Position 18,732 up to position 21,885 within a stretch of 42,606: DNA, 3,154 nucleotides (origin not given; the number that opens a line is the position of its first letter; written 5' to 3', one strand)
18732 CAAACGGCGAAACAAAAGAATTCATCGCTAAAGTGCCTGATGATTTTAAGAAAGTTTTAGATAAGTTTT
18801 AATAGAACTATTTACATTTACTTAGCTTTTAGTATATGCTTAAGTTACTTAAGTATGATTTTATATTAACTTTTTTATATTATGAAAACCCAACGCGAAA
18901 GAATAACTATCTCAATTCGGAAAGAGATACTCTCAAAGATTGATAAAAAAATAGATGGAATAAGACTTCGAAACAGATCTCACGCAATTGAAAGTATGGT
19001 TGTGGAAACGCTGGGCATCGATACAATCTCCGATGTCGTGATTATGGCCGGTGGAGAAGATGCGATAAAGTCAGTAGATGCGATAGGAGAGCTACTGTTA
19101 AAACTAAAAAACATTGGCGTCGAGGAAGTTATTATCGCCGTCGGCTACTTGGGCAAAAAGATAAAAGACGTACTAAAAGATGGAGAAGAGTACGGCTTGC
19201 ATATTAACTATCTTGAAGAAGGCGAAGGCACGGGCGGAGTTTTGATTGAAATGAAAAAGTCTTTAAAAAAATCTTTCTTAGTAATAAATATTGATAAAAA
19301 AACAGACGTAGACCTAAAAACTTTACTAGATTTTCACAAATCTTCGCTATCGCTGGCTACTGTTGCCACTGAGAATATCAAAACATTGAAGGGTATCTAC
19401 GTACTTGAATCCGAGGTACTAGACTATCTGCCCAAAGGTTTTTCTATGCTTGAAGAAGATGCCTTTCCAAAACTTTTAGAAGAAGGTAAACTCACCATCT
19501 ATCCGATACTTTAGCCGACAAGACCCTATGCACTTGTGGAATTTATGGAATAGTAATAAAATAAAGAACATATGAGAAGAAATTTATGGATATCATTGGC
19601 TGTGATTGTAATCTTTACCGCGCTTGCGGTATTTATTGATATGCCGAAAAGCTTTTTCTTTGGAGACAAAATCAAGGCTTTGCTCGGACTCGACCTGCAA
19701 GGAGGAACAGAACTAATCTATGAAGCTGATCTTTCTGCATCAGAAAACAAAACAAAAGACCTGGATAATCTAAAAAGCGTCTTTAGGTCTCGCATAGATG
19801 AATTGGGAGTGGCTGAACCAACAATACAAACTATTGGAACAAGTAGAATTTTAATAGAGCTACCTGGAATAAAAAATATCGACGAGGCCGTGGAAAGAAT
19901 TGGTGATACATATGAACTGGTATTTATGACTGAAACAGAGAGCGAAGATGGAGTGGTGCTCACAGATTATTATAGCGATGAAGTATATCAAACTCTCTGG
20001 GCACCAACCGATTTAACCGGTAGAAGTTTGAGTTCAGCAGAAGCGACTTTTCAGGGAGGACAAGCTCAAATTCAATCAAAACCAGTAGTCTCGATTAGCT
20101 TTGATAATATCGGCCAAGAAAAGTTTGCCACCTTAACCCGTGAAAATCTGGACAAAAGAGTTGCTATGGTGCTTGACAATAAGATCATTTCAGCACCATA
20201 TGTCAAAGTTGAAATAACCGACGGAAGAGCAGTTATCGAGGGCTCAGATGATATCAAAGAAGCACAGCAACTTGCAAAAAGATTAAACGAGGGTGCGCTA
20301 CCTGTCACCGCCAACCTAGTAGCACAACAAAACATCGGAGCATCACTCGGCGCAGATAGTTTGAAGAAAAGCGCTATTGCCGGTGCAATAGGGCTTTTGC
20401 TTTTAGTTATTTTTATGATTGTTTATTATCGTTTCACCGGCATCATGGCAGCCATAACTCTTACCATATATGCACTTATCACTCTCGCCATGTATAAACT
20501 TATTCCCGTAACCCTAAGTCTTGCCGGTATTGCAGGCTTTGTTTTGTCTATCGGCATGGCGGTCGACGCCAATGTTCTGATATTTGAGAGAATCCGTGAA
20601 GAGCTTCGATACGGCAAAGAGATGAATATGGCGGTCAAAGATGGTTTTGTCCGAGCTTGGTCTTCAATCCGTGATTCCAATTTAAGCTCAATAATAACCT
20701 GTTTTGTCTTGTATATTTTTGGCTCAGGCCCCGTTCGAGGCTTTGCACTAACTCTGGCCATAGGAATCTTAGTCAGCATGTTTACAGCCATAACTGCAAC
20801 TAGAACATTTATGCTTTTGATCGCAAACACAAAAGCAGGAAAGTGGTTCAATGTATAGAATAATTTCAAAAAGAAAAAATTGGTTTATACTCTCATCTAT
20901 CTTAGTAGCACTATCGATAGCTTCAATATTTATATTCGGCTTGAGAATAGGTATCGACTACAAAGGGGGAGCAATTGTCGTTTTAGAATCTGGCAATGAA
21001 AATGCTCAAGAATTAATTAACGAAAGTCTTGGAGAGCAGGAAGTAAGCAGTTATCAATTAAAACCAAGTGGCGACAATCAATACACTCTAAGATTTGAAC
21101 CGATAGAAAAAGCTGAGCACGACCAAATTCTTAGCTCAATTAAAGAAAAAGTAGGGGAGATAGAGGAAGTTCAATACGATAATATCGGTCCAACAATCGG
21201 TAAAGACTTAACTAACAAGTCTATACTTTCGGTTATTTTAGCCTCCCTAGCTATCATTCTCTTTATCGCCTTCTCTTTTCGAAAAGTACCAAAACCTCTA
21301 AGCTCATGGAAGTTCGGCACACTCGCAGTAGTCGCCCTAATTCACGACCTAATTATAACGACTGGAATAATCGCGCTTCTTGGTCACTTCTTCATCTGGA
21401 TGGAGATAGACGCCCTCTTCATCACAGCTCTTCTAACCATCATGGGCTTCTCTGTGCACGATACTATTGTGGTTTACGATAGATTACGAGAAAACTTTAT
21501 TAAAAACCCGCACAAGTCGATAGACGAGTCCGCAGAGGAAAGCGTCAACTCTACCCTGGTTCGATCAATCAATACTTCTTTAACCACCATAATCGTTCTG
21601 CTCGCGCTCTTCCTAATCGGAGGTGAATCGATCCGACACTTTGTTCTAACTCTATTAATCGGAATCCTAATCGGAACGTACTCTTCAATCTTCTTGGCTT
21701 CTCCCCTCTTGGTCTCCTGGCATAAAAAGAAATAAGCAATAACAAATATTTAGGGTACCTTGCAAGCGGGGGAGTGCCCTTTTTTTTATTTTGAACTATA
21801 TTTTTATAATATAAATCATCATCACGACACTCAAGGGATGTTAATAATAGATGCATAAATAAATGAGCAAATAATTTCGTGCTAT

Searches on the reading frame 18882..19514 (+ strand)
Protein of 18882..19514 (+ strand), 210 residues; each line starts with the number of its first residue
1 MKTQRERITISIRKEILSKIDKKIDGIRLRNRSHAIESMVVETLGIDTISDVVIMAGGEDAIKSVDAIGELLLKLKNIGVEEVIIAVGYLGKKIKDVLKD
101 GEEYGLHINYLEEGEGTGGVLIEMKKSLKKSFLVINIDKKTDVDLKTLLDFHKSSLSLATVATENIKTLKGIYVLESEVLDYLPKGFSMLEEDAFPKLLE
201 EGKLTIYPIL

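Call 7: search_protein_families(library=pfam, proteins=[window:18882-19514:+], max_evalue=0.01)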
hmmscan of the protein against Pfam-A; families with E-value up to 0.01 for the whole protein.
window:18882-19514:+ (210 aa): 1 family
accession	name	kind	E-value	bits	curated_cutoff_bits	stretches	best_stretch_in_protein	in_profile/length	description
PF00483.29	NTP_transferase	-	2.4e-05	24.5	21.2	1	71-162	37-136/245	Nucleotidyl transferase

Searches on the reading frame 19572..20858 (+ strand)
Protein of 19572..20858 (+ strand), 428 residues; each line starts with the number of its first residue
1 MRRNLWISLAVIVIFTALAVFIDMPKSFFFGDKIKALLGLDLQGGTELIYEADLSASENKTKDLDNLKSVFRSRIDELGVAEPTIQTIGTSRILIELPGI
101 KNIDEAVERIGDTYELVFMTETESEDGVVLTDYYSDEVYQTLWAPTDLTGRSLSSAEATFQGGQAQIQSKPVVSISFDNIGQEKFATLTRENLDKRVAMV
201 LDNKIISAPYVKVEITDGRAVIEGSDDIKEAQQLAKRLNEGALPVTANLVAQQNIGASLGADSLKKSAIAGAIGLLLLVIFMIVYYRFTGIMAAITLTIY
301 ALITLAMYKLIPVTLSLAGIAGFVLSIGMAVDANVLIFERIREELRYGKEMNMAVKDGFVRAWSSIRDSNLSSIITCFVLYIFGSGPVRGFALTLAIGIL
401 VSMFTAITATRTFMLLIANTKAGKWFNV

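Call 7: search_protein_families(library=pfam, proteins=[window:19572-20858:+], max_evalue=0.01)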
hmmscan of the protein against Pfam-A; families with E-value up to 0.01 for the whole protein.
window:19572-20858:+ (428 aa): 5 families
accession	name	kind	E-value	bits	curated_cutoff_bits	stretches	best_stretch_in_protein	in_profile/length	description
PF22599.2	SecDF_P1_head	-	1.8e-26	92.7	27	1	146-245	19-114/114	SecDF, P1 head subdomain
PF21760.3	SecD_1st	-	1.3e-17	63.5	27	1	66-120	3-57/60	Protein translocase subunit SecDF, P1 domain, N-terminal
PF02355.23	SecD_SecF_C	-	1.2e-14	54.6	20.5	1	248-416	14-185/189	Protein export membrane protein SecD/SecF, C-terminal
PF03176.21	MMPL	-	4e-14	52.7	20.5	1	208-418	87-303/333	MMPL family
PF00873.25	ACR_tran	-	2e-06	26.2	28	1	263-410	332-482/1021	AcrB/AcrD/AcrF family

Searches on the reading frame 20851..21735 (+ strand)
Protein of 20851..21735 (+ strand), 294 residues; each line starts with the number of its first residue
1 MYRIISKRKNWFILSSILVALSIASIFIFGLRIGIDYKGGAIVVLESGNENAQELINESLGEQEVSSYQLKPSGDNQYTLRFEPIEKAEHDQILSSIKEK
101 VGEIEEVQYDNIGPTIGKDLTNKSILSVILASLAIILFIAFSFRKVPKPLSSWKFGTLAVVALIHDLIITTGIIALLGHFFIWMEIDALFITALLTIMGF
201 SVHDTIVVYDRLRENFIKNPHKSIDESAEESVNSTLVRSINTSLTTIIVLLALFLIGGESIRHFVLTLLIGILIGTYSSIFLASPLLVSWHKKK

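Call 7: search_protein_families(library=pfam, proteins=[window:20851-21735:+], max_evalue=0.01)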
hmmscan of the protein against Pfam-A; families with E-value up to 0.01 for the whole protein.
window:20851-21735:+ (294 aa): 2 families
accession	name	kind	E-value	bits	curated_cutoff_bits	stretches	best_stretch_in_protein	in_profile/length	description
PF02355.23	SecD_SecF_C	-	2.2e-56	190.7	20.5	1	97-292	6-188/189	Protein export membrane protein SecD/SecF, C-terminal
PF07549.19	Sec_GG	-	0.0029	17.5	20.3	1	25-46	2-23/28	SecD/SecF GG Motif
